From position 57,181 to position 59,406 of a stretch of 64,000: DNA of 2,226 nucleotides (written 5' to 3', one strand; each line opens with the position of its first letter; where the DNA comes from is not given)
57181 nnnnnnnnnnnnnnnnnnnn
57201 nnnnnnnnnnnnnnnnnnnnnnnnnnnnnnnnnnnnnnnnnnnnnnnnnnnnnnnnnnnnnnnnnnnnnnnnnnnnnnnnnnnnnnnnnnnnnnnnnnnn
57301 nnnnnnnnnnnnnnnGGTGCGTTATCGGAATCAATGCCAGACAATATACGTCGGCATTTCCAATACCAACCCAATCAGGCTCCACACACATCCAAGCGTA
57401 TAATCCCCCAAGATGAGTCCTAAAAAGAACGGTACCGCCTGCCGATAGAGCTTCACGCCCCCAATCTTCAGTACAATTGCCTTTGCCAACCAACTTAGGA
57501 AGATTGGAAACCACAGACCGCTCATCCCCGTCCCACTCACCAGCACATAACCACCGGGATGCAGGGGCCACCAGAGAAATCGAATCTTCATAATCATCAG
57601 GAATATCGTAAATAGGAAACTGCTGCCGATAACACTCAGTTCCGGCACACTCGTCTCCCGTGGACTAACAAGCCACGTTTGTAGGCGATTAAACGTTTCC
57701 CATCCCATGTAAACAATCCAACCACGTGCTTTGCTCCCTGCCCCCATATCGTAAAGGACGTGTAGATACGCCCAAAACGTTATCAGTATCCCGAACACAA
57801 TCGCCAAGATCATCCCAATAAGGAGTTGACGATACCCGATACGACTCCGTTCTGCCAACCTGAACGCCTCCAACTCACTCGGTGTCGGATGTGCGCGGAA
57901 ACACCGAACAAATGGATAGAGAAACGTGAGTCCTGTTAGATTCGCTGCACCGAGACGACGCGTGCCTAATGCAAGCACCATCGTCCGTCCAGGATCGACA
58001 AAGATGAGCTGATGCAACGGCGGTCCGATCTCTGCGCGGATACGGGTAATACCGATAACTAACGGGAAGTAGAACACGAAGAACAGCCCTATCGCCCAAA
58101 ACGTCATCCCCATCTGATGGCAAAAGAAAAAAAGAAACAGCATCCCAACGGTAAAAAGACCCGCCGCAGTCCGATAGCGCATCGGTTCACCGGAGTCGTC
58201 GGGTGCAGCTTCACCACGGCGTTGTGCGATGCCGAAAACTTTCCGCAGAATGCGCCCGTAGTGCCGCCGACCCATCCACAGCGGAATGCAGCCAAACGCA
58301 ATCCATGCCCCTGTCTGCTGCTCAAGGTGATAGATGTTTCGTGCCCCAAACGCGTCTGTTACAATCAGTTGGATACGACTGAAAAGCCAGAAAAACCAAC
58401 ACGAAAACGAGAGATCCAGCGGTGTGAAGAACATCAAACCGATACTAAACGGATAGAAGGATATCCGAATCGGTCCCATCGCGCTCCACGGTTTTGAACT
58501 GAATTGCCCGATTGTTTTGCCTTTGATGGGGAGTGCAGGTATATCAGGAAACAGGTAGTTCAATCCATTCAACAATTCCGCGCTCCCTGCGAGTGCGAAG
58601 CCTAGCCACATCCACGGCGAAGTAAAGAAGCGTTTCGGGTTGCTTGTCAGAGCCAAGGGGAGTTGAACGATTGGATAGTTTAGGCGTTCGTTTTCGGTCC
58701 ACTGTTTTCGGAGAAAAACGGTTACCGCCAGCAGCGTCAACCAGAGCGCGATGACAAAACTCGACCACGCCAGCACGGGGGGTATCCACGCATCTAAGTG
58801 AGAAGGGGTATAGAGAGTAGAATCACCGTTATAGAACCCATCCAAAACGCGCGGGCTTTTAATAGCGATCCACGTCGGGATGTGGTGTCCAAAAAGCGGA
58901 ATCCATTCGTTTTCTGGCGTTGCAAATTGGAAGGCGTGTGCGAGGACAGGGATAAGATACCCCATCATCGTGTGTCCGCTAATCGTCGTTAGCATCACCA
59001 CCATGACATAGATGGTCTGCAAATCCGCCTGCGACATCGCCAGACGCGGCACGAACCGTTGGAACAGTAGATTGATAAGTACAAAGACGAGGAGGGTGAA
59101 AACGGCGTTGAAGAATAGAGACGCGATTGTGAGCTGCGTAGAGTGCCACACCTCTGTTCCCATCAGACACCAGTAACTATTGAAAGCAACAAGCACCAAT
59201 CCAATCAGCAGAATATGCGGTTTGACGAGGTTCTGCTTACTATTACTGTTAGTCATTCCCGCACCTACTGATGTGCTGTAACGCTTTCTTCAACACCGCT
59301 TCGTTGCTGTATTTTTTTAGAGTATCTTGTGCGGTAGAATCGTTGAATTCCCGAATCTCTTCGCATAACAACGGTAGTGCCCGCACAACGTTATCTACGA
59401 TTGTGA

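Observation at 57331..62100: Very recent tandem duplication of the membrane-protein locus, with presence or absence of the DUF137-like gene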

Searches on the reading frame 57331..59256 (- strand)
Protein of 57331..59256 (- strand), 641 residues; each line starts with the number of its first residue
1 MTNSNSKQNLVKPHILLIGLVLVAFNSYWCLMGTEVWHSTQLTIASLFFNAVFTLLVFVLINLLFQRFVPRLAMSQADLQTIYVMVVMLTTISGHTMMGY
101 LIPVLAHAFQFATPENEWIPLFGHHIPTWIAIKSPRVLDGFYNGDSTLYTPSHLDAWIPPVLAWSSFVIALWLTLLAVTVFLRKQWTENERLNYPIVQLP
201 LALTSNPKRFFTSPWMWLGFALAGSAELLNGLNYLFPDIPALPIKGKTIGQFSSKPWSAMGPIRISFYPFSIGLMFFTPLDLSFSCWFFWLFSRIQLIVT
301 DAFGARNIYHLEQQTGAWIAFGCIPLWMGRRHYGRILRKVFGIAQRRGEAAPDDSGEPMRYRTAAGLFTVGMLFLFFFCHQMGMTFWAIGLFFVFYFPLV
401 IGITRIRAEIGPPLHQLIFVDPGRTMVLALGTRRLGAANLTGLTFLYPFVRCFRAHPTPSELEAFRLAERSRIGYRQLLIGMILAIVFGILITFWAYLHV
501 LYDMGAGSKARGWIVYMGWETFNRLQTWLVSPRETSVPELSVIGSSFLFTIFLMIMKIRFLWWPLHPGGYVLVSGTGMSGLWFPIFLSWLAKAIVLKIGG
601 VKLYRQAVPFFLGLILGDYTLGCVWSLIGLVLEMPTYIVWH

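Call 5: search_protein_families(library=pfam, proteins=[window:57331-59256:-], max_evalue=0.01)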
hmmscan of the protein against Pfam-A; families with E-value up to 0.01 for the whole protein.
window:57331-59256:- (641 aa): 2 families
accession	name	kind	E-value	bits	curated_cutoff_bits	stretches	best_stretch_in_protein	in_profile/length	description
PF20581.3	DUF6785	-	4.8e-163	543.7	25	1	14-505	3-498/498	Family of unknown function (DUF6785)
PF20580.3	DUF6784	-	1.2e-33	115.7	26.4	1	543-640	4-100/101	Domain of unknown function (DUF6784)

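Call 6: search_protein_families(library=ncbifam, proteins=[window:57331-59256:-], max_evalue=0.01)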
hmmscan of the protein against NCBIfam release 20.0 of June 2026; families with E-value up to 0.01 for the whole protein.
window:57331-59256:- (641 aa): 0 families

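Call 26: find_homologous_proteins(query=window:57331-59256:-)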
Query window:57331-59256:- (641 aa): 1348 proteins with E <= 0.001 among 8000 candidates; the best 120 are listed.
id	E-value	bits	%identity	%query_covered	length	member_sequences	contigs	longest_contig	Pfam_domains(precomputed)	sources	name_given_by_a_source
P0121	0.0e+0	1440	98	100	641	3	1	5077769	PF20580.4,PF20581.4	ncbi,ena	-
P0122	0.0e+0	1418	95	100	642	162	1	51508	PF20580.4,PF20581.4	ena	-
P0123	0.0e+0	1410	95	100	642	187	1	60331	PF20580.4,PF20581.4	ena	-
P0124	0.0e+0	1400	95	100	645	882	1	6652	PF20580.4,PF20581.4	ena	-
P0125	0.0e+0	1391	93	100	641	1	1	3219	PF20580.4,PF20581.4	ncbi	-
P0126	0.0e+0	1388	93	100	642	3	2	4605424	PF20580.4,PF20581.4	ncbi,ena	-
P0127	0.0e+0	1375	93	99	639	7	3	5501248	PF20580.4,PF20581.4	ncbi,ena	-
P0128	0.0e+0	1362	92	100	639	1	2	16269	PF20580.4,PF20581.4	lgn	-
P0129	0.0e+0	1358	92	100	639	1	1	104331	PF20580.4,PF20581.4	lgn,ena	-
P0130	0.0e+0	1352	91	100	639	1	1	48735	PF20580.4,PF20581.4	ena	-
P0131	0.0e+0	1348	91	100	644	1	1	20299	PF20580.4,PF20581.4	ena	-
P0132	0.0e+0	1348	91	100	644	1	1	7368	PF20580.4,PF20581.4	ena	-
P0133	0.0e+0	1348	90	100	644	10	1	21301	PF20580.4,PF20581.4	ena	-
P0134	0.0e+0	1347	91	100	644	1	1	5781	PF20580.4,PF20581.4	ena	-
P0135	0.0e+0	1346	90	100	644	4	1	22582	PF20580.4,PF20581.4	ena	-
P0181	6.1e-264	896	60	100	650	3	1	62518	PF20580.4,PF20581.4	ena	-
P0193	1.2e-257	875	58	100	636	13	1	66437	PF20580.4,PF20581.4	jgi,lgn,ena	-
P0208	1.5e-230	786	54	98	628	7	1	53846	PF20580.4,PF20581.4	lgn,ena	-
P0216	1.2e-220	753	53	98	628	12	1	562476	PF20580.4,PF20581.4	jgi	jgi:hypothetical protein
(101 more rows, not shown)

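Call 37: predict_structure(alignment_id=A1)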
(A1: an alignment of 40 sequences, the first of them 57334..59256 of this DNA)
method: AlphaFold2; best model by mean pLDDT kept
length: 641 residues; sequences in the alignment: 40
mean_pLDDT: 87.7   pTM: 0.88
mean pLDDT of the five models: 87.7, 86.5, 84.5, 84.1, 84.1
residues with pLDDT >= 90: 367; 70-90: 226; 50-70: 33; < 50: 15
segments of 3 or more residues with pLDDT < 50: 1-6, 42-47
pLDDT, mean of each block of 10 residues (from residue 1): 49 92 91 74 55 93 94 92 90 75 90 89 92 92 90 94 95 94 87 84 93 96 92 90 84 89 86 90 91 89 81 90 91 93 86 88 96 98 97 93 86 58 92 95 91 73 88 87 94 92 80 82 93 92 95 93 90 72 90 94 94 92 87 77 49
secondary structure, 60 per line:
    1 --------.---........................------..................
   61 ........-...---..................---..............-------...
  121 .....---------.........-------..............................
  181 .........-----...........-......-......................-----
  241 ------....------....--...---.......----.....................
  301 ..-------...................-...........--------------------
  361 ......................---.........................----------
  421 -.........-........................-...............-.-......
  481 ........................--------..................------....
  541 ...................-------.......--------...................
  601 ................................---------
elements in order: H13-36 H43-68 H76-93 H97-110 H118-125 H135-143 H151-189 H195-205 H207-212 H214-235 E247-250 H257-260 E263-265 H269-275 H280-302 H310-328 H330-340 H361-382 H386-410 H422-430 H432-455 H457-471 H475-504 H513-530 H537-559 H567-573 H582-632

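Call 39: fold_search(model_id=the predicted structure, library=pdb)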
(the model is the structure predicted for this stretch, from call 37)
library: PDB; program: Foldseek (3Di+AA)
matches with E <= 10: 337; with E <= 0.001: 2
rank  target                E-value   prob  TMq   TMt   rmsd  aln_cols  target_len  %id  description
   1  7wst_A                3.5e-09  1.00  0.70  0.74   5.6       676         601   12  Cryo-EM structure of the barley Yellow stripe 1 transporter in complex with Fe(III)-DMA (released 2022-11-30)
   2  7wsr_A                4.8e-08  1.00  0.67  0.71   6.7       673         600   12  Cryo-EM structure of the barley Yellow stripe 1 transporter (released 2022-11-30)
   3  9g8j_D                3.8e-02  0.14  0.12  0.11  28.3       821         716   10  Structure of K+-dependent Na+-PPase from Thermotoga maritima in complex with zoledronate (released 2025-06-04)
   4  7p7e_L                4.0e-02  0.12  0.10  0.11  33.4       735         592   14  Complex I from E. coli, DDM/LMNG-purified, Apo, Resting state (released 2022-09-21)
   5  5lzr_B                4.5e-02  0.15  0.12  0.12  27.4       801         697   12  Crystal structure of Thermotoga maritima sodium pumping membrane integral pyrophosphatase in complex with tungstate an (released 2016-12-14)
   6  8b21_A                4.7e-02  0.15  0.13  0.12  28.1       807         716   12  Time-resolved structure of K+-dependent Na+-PPase from Thermotoga maritima 0-60-seconds post reaction initiation with  (released 2024-01-17)
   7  5lzq_A                5.1e-02  0.13  0.13  0.12  28.0       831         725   12  Crystal structure of Thermotoga maritima sodium pumping membrane integral pyrophosphatase in complex with imidodiphosp (released 2016-12-14)
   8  6qxa_B                6.6e-02  0.14  0.13  0.12  28.1       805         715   12  Structure of membrane bound pyrophosphatase from Thermotoga maritima in complex with imidodiphosphate and N-[(2-amino- (released 2019-04-10)
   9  6afw_A                6.9e-02  0.15  0.14  0.12  26.9       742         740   12  Proton pyrophosphatase-T228D mutant (released 2019-04-10)
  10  7tak_B                7.2e-02  0.13  0.11  0.13  22.3       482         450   12  Structure of a NAT transporter (released 2023-01-25)
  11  6aft_A                7.5e-02  0.09  0.10  0.09  27.9       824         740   11  Proton pyrophosphatase - E301Q (released 2019-04-10)
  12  6afs_B                8.9e-02  0.08  0.10  0.09  27.7       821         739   10  Proton pyrophosphatase - two phosphates-bound (released 2019-04-10)
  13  5gpj_A                9.3e-02  0.10  0.12  0.11  29.6       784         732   11  Crystal Structure of Proton-Pumping Pyrophosphatase (released 2016-12-28)
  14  4av3_A                9.7e-02  0.08  0.10  0.10  29.6       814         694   12  Crystal structure of Thermotoga Maritima sodium pumping membrane integral pyrophosphatase with metal ions in active si (released 2012-08-08)
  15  6qxa_D                1.1e-01  0.07  0.10  0.10  31.5       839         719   12  Structure of membrane bound pyrophosphatase from Thermotoga maritima in complex with imidodiphosphate and N-[(2-amino- (released 2019-04-10)
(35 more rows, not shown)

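Call 40: find_encoding_contigs(protein=P0216, flank=8000, max_places=3)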
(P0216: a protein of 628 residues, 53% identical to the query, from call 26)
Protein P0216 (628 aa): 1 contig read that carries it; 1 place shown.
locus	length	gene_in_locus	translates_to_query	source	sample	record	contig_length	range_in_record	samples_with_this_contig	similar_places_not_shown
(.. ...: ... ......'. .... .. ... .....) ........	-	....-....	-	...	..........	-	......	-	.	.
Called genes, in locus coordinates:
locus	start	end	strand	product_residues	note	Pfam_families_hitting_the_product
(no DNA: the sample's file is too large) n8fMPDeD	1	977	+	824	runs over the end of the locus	PF02837:Glyco_hydro_2_N, PF22666:Glyco_hydro_2_N2, PF00703:Glyco_hydro_2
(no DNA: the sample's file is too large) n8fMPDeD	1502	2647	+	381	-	PF03739:LptF_LptG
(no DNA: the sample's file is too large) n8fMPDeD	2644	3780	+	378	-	PF03739:LptF_LptG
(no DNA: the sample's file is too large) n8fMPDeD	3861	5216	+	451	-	-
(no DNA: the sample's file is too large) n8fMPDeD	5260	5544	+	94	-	-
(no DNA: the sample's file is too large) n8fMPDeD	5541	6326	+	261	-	PF01261:AP_endonuc_2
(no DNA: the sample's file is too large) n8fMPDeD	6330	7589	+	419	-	PF10091:Glycoamylase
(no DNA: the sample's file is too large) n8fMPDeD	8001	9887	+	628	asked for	PF20581:DUF6785, PF20580:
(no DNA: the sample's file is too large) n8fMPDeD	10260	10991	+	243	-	PF03737:RraA-like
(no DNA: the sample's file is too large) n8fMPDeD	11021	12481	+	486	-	PF00884:Sulfatase, PF01663:Phosphodiest (faint), PF16347:SGSH_C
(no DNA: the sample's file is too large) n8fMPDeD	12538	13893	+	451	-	PF05721:PhyH, PF03130:HEAT_PBS (faint), PF13513:HEAT_EZ (faint), PF00514:Arm (faint), PF02985:HEAT (faint), PF13646:HEAT_2, PF12717:Cnd1 (faint), PF13646:HEAT_2, +1 more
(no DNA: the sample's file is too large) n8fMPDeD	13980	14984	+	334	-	PF01408:GFO_IDH_MocA, PF22725:GFO_IDH_MocA_C3, PF02894:GFO_IDH_MocA_C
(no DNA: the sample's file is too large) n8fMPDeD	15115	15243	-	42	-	-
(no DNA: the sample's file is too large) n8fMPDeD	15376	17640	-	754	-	PF07715:Plug, PF00593:TonB_dep_Rec_b-barrel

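Call 41: search_solved_structures(query=A1, max_evalue=10, show_alignments=1)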
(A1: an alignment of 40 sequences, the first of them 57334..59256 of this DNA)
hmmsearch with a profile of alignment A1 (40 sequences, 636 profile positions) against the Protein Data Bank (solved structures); distinct sequences matched with E-value up to 10: 0.

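Call 44: find_encoding_contigs(protein=P0181, flank=8000, max_places=2)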
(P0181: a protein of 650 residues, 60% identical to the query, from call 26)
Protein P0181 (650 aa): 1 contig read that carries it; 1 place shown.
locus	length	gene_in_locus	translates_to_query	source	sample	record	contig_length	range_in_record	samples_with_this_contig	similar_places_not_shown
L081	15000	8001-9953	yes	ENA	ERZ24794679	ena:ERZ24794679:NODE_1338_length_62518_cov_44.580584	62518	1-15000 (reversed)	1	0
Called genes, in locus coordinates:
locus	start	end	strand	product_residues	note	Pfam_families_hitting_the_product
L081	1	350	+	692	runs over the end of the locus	PF14871:GHL6 (faint), PF08532:Glyco_hydro_42M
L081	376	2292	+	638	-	PF20581:DUF6785, PF20580:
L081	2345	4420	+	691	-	PF01120:Alpha_L_fucos (weak)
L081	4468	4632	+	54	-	-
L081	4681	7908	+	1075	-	-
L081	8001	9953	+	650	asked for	PF20581:DUF6785, PF20580:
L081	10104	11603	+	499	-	PF01120:Alpha_L_fucos, PF00754:F5_F8_type_C, PF22633:F5_F8_type_C_2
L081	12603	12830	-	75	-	-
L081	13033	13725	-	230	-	PF00075:RNase_H (weak), PF13456:RVT_3, PF04434:SWIM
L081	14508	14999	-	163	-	?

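Call 50: find_encoding_contigs(protein=P0208, flank=8000, max_places=2)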
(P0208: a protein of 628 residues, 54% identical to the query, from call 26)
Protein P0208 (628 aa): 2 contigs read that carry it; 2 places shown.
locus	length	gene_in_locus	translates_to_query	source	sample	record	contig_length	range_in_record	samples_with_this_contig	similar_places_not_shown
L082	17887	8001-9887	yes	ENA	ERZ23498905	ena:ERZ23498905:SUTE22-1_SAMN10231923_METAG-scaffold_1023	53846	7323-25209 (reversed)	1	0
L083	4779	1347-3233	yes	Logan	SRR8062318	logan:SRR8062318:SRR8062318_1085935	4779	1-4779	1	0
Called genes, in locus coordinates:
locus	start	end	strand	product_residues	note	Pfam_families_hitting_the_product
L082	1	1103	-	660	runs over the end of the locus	PF20581:DUF6785, PF20580:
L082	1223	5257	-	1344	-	PF08447:PAS_3, PF00989:PAS, PF08448:PAS_4, PF00989:PAS, PF08448:PAS_4, PF00989:PAS, PF08448:PAS_4, PF13426:PAS_9, +15 more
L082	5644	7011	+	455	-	-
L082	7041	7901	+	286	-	PF04794:YdjC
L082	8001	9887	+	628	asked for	PF20581:DUF6785, PF20580:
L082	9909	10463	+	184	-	-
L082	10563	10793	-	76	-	-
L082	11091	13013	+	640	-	PF20581:DUF6785, PF20580:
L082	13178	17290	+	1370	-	PF13646:HEAT_2, PF01590:GAF, PF08448:PAS_4, PF08447:PAS_3, PF08448:PAS_4, PF13426:PAS_9, PF01590:GAF, PF13185:GAF_2, +12 more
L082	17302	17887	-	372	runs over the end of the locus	-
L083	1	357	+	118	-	?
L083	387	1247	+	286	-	PF04794:YdjC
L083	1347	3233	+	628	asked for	PF20581:DUF6785, PF20580:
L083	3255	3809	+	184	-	-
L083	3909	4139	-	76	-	-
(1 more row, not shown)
